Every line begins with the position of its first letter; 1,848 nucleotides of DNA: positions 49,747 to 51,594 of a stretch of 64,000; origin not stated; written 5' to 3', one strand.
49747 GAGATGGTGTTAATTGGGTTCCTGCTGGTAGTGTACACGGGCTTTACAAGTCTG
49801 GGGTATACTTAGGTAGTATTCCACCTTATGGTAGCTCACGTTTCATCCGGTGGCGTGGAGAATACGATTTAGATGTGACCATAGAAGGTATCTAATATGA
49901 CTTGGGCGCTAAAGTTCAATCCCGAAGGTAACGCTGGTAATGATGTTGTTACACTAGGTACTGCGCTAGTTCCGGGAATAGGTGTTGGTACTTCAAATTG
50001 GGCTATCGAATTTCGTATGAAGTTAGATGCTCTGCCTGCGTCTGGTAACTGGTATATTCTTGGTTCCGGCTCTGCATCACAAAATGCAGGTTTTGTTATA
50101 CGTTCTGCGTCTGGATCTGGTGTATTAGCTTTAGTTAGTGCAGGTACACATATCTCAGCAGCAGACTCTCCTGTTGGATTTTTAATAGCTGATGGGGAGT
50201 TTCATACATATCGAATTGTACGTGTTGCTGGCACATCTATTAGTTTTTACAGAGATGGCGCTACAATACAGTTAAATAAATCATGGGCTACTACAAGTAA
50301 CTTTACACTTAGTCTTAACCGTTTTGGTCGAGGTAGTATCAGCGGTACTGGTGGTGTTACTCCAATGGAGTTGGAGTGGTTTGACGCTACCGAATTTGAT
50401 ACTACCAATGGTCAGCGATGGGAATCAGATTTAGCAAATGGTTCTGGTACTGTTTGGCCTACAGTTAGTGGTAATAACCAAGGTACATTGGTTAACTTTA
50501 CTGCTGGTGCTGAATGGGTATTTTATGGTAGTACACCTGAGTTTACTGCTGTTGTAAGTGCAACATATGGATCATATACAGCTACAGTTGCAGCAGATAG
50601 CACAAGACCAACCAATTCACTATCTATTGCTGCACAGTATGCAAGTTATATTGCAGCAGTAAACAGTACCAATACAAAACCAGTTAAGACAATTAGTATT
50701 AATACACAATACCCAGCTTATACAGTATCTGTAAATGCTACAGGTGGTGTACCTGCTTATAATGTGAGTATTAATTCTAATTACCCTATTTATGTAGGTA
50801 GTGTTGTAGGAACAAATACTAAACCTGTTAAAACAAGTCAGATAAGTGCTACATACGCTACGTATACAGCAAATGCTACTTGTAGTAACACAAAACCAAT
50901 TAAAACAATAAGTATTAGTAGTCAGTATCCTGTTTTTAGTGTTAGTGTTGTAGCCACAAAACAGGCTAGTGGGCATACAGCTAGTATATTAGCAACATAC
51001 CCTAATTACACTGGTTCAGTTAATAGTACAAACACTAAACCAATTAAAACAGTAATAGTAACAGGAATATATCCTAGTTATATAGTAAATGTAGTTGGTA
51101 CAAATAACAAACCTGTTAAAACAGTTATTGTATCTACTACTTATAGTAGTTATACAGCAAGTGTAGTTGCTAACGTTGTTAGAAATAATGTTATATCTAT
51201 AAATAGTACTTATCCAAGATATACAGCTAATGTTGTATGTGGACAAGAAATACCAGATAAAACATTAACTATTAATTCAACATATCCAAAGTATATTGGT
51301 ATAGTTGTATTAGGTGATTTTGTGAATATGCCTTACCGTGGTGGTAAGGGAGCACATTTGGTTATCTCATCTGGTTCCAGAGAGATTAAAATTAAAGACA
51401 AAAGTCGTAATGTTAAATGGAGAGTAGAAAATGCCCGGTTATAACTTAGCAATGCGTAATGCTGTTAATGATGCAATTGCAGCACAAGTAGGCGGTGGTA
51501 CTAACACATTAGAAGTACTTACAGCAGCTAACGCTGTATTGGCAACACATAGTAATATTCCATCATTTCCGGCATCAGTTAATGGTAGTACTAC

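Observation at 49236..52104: Plus-strand four-gene island with a lectin-like repeat protein, displaced from the structural module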

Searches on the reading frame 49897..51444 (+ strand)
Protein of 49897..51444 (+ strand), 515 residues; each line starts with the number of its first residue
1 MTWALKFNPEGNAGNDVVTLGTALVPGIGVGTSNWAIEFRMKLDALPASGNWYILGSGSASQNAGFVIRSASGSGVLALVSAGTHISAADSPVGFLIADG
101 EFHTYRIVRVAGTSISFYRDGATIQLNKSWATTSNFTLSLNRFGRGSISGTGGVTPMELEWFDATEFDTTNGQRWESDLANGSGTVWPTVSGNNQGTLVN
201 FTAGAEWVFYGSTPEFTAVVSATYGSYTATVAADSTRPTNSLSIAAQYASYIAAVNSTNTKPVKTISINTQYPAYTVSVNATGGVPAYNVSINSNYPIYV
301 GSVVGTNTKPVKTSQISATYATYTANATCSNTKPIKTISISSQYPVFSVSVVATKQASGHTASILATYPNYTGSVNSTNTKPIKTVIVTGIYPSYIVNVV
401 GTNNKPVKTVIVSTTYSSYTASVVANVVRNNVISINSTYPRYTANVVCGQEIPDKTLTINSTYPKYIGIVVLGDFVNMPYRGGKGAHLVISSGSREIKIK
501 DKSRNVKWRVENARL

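Call 4: search_protein_families(library=pfam, proteins=[window:49897-51444:+], max_evalue=1)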
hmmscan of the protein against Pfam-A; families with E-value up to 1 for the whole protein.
window:49897-51444:+ (515 aa): 1 family
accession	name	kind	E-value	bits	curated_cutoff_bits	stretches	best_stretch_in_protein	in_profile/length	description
PF09149.16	DUF1935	-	0.031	14.9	27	0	193-240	20-69/108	Domain of unknown function (DUF1935)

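Call 5: search_protein_families(library=phrogs, proteins=[window:49897-51444:+], max_evalue=0.01)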
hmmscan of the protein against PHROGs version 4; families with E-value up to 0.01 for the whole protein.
window:49897-51444:+ (515 aa): 0 families

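Call 9: search_dna_similar(query=window:49897-51444:+, collection=phages, mode=protein, max_rows=30, max_evalue=0.001)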
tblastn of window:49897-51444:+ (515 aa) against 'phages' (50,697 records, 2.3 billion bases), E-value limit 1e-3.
Records with a match: 1; places in all: 1; records where one place covers at least 80% of the query: 0.
Best place of each record, by identity: <60% 1.
By first word of the organism name: Alteromonas 1.
By host as written in the record: Alteromonas macleodii ATCC 27126 1.
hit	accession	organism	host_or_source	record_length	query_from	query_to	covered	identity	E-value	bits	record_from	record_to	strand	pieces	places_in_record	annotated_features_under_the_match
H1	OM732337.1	Alteromonas phage vB_AmaS-R9Y3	Alteromonas macleodii ATCC 27126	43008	96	303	40%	27.9%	5e-4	49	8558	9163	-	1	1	hypothetical protein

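Call 19: find_homologous_proteins(query=window:49897-51444:+, max_evalue=0.001)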
Query window:49897-51444:+ (515 aa): 21 proteins with E <= 0.001 among 8000 candidates.
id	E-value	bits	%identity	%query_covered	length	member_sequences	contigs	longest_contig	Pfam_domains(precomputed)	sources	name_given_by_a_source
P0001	0.0e+0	1114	100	100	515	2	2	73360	-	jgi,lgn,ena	-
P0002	1.4e-168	580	57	99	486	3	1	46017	-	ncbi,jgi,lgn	jgi:hypothetical protein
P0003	6.1e-126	439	47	99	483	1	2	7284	-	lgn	-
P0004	6.6e-116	406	47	99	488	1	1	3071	-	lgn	-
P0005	1.1e-114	402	45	100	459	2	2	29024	-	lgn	-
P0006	1.7e-96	342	41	100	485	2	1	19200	-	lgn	-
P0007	2.2e-94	335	54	57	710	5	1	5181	-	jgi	jgi:hypothetical protein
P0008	4.5e-92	327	42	97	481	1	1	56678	-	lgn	-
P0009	2.7e-90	322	40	99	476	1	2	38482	-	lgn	-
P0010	3.7e-89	318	42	100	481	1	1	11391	-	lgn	-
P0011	7.6e-85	304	41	95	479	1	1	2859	-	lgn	-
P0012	2.8e-80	289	40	92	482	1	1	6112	-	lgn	-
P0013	5.7e-78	281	54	54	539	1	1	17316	-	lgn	-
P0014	8.8e-78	280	49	54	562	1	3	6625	-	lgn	-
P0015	3.8e-75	272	55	47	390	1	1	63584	-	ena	-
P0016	1.2e-69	254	62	34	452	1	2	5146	-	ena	-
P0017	3.9e-68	248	53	48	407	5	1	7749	-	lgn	-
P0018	1.9e-61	226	44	58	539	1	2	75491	-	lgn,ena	-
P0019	3.8e-55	206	40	60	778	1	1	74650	-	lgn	-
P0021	1.9e-31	127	42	41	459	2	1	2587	-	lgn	-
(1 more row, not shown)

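Call 23: find_encoding_contigs(protein=P0018, flank=10000, max_places=2)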
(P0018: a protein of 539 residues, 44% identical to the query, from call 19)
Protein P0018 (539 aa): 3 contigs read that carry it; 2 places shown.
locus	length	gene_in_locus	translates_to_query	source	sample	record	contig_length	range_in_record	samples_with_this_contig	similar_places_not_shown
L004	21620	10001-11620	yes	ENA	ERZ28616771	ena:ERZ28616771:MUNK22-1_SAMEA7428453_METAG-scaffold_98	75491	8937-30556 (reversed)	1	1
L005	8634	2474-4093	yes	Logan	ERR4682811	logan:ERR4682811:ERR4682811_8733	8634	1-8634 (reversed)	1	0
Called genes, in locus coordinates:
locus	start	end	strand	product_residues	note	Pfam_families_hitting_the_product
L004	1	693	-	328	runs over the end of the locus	PF00476:DNA_pol_A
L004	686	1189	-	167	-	-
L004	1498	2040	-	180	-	PF13392:HNH_3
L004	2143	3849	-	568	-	PF00476:DNA_pol_A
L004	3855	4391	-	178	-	-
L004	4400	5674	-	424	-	PF05970:PIF1 (faint), PF13604:AAA_30, PF01443:Viral_helicase1 (faint), PF13245:AAA_19, PF13538:UvrD_C_2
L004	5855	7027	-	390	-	PF13203:DUF2201_N, PF09967:DUF2201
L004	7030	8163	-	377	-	-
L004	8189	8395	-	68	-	-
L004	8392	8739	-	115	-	-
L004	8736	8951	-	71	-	-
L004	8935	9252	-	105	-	-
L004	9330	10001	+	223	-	-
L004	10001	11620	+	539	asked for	-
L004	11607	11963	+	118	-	-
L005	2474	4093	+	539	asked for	-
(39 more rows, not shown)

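Call 24: find_encoding_contigs(protein=P0019, flank=10000, max_places=2)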
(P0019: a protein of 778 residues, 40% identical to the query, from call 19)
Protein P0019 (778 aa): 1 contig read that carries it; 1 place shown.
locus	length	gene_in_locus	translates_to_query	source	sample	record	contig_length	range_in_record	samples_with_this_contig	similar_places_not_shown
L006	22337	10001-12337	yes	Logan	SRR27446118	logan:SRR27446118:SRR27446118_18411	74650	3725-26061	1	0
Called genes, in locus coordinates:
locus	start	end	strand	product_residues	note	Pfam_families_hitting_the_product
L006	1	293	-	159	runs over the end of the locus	-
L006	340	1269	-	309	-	PF02511:Thy1 (weak)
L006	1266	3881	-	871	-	PF00476:DNA_pol_A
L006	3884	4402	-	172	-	-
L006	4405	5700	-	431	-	PF13086:AAA_11 (faint), PF13604:AAA_30, PF13245:AAA_19, PF13538:UvrD_C_2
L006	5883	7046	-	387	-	PF13203:DUF2201_N, PF09967:DUF2201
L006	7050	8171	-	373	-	-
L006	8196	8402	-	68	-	-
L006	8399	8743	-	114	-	-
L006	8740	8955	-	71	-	-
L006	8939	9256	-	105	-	-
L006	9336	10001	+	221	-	-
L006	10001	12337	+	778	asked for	-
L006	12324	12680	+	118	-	-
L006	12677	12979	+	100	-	PF23148:Gp77 (weak)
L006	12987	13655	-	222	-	-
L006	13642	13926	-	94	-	-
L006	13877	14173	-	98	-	-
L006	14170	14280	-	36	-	-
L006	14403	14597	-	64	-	-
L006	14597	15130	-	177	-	-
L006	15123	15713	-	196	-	-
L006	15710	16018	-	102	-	-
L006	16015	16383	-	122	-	-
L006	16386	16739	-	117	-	-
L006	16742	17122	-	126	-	-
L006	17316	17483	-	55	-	PF13064:DUF3927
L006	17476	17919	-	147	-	PF04391:DUF533 (faint), PF05099:TerB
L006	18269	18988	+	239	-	-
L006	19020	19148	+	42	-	-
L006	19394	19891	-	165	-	-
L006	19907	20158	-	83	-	-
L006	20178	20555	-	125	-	-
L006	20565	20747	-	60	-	-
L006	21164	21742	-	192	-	-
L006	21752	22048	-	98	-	-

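Call 25: find_encoding_contigs(protein=P0008, flank=10000, max_places=2)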
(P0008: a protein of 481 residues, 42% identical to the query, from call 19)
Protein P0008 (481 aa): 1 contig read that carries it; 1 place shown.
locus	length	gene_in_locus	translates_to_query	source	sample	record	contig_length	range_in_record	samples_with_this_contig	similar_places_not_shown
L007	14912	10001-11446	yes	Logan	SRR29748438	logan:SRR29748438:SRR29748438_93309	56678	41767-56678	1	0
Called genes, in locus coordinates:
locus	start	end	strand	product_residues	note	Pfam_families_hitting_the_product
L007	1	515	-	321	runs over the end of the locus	PF02511:Thy1 (weak)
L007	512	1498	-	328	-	PF00476:DNA_pol_A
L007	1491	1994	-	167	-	-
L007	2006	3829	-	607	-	PF00476:DNA_pol_A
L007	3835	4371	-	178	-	-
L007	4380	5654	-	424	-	PF13604:AAA_30, PF01443:Viral_helicase1 (faint), PF13245:AAA_19, PF13538:UvrD_C_2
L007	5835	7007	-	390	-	PF13203:DUF2201_N, PF09967:DUF2201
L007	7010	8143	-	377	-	-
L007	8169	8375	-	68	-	-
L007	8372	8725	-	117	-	-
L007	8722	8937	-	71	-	-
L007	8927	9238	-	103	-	-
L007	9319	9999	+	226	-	-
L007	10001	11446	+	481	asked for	-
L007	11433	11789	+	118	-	-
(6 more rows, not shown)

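Call 30: find_encoding_contigs(protein=P0015, flank=10000, max_places=1)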
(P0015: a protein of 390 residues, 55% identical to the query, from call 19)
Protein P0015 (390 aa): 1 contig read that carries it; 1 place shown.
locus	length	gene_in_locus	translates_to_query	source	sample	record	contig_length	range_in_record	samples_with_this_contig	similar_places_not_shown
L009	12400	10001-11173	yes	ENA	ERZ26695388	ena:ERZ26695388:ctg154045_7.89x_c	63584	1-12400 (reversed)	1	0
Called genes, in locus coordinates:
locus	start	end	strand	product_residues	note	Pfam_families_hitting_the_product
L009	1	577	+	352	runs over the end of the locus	-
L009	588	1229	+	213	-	-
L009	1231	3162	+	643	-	-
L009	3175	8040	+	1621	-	-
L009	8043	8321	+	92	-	-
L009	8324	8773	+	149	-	-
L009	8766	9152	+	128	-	-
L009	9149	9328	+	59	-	-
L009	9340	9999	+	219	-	-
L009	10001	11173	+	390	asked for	-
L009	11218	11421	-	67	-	-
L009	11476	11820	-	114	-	PF18925:DUF5675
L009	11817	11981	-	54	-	-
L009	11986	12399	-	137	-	?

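Call 31: find_encoding_contigs(protein=P0009, flank=6000, max_places=1)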
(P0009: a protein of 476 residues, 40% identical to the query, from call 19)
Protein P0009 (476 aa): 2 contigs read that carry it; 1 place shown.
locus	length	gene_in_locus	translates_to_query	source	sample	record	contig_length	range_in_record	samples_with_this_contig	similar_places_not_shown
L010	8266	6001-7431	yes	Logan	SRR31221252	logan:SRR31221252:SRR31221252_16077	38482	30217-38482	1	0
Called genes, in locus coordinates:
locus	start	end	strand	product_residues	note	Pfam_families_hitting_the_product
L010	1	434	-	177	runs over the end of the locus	-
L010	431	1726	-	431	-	-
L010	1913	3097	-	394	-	PF13203:DUF2201_N, PF09967:DUF2201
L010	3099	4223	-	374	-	-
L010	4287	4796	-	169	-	-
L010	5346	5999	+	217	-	-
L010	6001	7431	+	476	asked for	-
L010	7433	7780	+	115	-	-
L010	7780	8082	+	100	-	-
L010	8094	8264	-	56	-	?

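Call 32: find_encoding_contigs(protein=P0005, flank=6000, max_places=1)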
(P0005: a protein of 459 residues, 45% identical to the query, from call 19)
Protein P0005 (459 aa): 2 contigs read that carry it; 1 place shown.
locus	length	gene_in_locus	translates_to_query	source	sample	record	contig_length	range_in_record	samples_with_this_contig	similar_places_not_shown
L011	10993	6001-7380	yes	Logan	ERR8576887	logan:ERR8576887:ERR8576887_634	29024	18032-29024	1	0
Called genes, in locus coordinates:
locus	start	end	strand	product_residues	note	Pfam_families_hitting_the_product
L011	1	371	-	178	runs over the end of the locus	-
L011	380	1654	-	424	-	PF05970:PIF1 (faint), PF13604:AAA_30, PF01443:Viral_helicase1 (faint), PF13245:AAA_19, PF13538:UvrD_C_2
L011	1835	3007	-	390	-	PF13203:DUF2201_N, PF09967:DUF2201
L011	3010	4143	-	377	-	-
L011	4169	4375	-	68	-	-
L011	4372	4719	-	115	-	PF13518:HTH_28 (faint)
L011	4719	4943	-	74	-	-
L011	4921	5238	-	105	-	-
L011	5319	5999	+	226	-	-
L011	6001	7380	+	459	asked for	-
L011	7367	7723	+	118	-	-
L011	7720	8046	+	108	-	-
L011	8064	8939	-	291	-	PF01145:Band_7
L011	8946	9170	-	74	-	-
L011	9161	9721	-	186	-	-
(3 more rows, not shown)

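Call 33: find_encoding_contigs(protein=P0013, flank=6000, max_places=1)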
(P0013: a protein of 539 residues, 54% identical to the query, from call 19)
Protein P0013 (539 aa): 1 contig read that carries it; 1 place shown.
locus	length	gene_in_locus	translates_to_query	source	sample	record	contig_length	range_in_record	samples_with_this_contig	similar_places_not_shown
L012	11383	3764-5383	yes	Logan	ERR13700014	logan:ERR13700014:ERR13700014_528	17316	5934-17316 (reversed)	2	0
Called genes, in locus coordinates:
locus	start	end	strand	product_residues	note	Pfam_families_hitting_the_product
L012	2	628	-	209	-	?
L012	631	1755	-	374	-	-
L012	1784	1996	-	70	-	-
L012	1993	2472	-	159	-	PF08281:Sigma70_r4_2 (faint), PF13518:HTH_28 (faint), PF05225:HTH_psq (weak)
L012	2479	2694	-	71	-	-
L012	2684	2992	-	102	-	-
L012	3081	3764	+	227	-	-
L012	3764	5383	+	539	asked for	-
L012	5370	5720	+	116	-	-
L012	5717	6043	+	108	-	-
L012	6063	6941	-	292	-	PF01145:Band_7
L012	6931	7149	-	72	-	-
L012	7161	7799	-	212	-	-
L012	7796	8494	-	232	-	-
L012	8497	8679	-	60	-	-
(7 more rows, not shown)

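Call 43: search_solved_structures(query=A1, max_evalue=10, show_alignments=2)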
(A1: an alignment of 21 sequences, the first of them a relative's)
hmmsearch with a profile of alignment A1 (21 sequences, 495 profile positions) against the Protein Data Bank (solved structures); distinct sequences matched with E-value up to 10: 0.

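Call 57: predict_structure(alignment_id=A1)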
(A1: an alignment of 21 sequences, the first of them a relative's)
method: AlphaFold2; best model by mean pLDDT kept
length: 515 residues; sequences in the alignment: 21
mean_pLDDT: 57.9   pTM: 0.45
mean pLDDT of the five models: 57.9, 57.4, 57.2, 56.2, 54.0
residues with pLDDT >= 90: 68; 70-90: 125; 50-70: 18; < 50: 304
segments of 3 or more residues with pLDDT < 50: 212-515
pLDDT, mean of each block of 10 residues (from residue 1): 85 85 76 90 86 85 85 87 86 89 92 89 72 78 78 79 86 82 87 90 85 39 34 37 38 42 44 42 39 39 41 41 40 38 38 39 40 40 42 39 39 43 40 41 39 40 39 39 41 39 40 32
secondary structure, 60 per line:
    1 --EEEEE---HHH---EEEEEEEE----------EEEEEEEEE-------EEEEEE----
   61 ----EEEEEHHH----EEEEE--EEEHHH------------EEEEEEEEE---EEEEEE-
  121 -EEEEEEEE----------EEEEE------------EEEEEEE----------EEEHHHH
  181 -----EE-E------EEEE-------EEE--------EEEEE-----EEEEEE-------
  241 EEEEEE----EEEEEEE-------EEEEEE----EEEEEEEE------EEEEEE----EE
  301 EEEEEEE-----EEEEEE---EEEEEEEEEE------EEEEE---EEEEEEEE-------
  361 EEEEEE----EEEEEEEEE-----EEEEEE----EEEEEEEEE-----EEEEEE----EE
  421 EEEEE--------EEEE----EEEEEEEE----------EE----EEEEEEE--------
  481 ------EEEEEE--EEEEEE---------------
elements in order: E3-7 E17-24 E35-43 E51-56 E65-69 E77-81 E84-86 E102-110 E114-119 E122-129 E140-144 E157-163 E174-176 H177-180 E196-199 E207-209 E218-222 E228-233 E241-246 E251-257 E265-270 E275-282 E289-294 E299-307 E313-318 E322-331 E338-342 E346-353 E361-366 E371-379 E385-390 E395-403 E409-414 E419-425 E434-437 E442-449 E466-472 E487-492 E495-500

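Call 61: fold_search(model_id=the predicted structure, library=pdb)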
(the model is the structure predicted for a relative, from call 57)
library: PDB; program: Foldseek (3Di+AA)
matches with E <= 10: 994; with E <= 0.001: 48
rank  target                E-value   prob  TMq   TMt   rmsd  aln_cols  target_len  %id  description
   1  6pnp_A                1.4e-05  1.00  0.22  0.49   5.7       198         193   14  Crystal structure of the splice insert-free neurexin-1 LNS2 domain in complex with neurexophilin-1 (released 2019-10-09)
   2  3axd_A                5.7e-05  1.00  0.20  0.36  11.5       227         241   15  The truncated Fibrobacter succinogenes 1,3-1,4-beta-D-glucanase V18Y/W203Y in apo-form (released 2012-02-15)
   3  3axe_A                9.4e-05  1.00  0.19  0.36  10.5       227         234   14  The truncated Fibrobacter succinogenes 1,3-1,4-beta-D-glucanase V18Y/W203Y in complex with cellotetraose (cellobiose d (released 2012-02-15)
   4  6pnq_A                9.9e-05  1.00  0.22  0.47   7.4       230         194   13  Crystal structure of the SS2A splice insert-containing neurexin-1 LNS2 domain in complex with neurexophilin-1 (released 2019-10-09)
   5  1mve                  1.1e-04  1.00  0.19  0.35  10.5       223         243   15  Crystal structure of a natural circularly-permutated jellyroll protein: 1,3-1,4-beta-D-glucanase from Fibrobacter succin (released 2003-07-15)
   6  3hr9                  1.2e-04  1.00  0.19  0.36  10.3       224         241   16  The truncated Fibrobacter succinogenes 1,3-1,4-beta-D-glucanase F40I mutant (released 2009-07-07)
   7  2h0b_D                1.6e-04  1.00  0.22  0.51   5.6       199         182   13  Crystal Structure of the second LNS/LG domain from Neurexin 1 alpha (released 2006-06-20)
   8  6cw1_B                1.9e-04  1.00  0.23  0.29   6.8       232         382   12  Crystal structure of Neurexin-1 alpha ectodomain fragment, L2-L3 (released 2018-09-19)
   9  1pz7_A                2.1e-04  1.00  0.21  0.48   6.2       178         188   10  Modulation of agrin function by alternative splicing and Ca2+ binding (released 2004-04-13)
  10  2h0b_C                2.5e-04  1.00  0.25  0.58   5.5       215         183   14  Crystal Structure of the second LNS/LG domain from Neurexin 1 alpha (released 2006-06-20)
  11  6hox                  3.1e-04  1.00  0.22  0.27   4.2       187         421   13  Crystal structure of the binding domain of Paraclostridial Mosquitocidal Protein 1 (released 2019-07-10)
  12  3n7l                  3.1e-04  1.00  0.20  0.24  11.9       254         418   12  Crystal structure of botulinum neurotoxin serotype D/C VPI 5993 binding domain (released 2010-09-08)
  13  3axd_B                3.2e-04  1.00  0.21  0.38   7.8       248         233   16  The truncated Fibrobacter succinogenes 1,3-1,4-beta-D-glucanase V18Y/W203Y in apo-form (released 2012-02-15)
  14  8g7z_C                3.4e-04  1.00  0.24  0.58   5.8       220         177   13  Cryo-EM structure of full length Neuroligin-2 from Mouse bound to two Neurexin-1 Beta conformation one (released 2025-05-14)
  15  6cw1_A                3.8e-04  1.00  0.23  0.30   6.8       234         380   12  Crystal structure of Neurexin-1 alpha ectodomain fragment, L2-L3 (released 2018-09-19)
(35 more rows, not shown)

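Call 89: search_protein_families(library=phrogs, proteins=[L009:588-1229:+, L009:1231-3162:+, L009:3175-8040:+, L009:8043-8321:+, L009:8324-8773:+, L009:8766-9152:+, L009:9340-9999:+, L009:10001-11173:+, L009:11476-11820:-], max_evalue=0.001)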
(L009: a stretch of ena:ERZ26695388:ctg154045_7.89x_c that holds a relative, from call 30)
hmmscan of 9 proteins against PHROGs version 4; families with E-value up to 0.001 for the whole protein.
L009:588-1229:+ (213 aa): 0 families

L009:1231-3162:+ (643 aa): 0 families

L009:3175-8040:+ (1621 aa): 0 families

L009:8043-8321:+ (92 aa): 2 families
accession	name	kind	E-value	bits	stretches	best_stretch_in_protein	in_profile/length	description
phrog_1009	-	unknown function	3.7e-05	24.8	1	2-80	7-91/103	-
phrog_6664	-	unknown function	0.00013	23.4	1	1-90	2-91/97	-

L009:8324-8773:+ (149 aa): 1 family
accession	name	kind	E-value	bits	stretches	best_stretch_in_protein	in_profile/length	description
phrog_2524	-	unknown function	4.4e-09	37.2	1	1-136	4-126/142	-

L009:8766-9152:+ (128 aa): 2 families
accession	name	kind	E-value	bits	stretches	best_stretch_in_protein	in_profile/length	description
phrog_644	-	unknown function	5.2e-28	99.1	1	1-125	4-139/174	-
phrog_26662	-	unknown function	0.00018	22.5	1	46-124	68-144/151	-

L009:9340-9999:+ (219 aa): 0 families

L009:10001-11173:+ (390 aa): 0 families

L009:11476-11820:- (114 aa): 1 family
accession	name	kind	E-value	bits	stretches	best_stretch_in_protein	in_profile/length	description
phrog_1501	-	unknown function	4.2e-13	50.4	1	4-90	4-118/159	-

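Call 91: search_protein_families(library=pfam, proteins=[L009:8766-9152:+, L009:8324-8773:+, L009:8043-8321:+, L009:588-1229:+, L009:1231-3162:+, L009:3175-8040:+, L009:9340-9999:+], max_evalue=0.1)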
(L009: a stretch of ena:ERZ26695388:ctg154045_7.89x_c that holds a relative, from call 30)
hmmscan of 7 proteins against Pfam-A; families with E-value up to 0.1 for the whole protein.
L009:8766-9152:+ (128 aa): 0 families

L009:8324-8773:+ (149 aa): 2 families
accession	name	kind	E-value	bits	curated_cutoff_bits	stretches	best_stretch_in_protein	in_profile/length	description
PF14147.11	Spore_YhaL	-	0.027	14.6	27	1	110-131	1-22/52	Sporulation protein YhaL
PF14235.11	DUF4337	-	0.075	13.6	27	1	31-89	74-133/161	Domain of unknown function (DUF4337)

L009:8043-8321:+ (92 aa): 2 families
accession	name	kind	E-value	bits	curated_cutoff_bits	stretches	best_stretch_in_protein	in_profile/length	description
PF13026.12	DUF3887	-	0.019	16.1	31.8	1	48-91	14-57/91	Protein of unknown function (DUF3887)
PF04740.18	LXG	-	0.051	13.9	26.5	1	30-90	141-201/202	LXG domain of WXG superfamily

L009:588-1229:+ (213 aa): 0 families

L009:1231-3162:+ (643 aa): 1 family
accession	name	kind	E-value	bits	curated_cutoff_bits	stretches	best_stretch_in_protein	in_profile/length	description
PF21305.2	type_II_gspD_N0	-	0.022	15.1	27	1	238-257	14-33/71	GspD-like, N0 domain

L009:3175-8040:+ (1621 aa): 1 family
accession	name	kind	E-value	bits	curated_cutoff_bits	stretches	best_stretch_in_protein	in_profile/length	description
PF11687.14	DUF3284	-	0.065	13.5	23.7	0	287-320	16-49/119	Domain of unknown function (DUF3284)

L009:9340-9999:+ (219 aa): 0 families
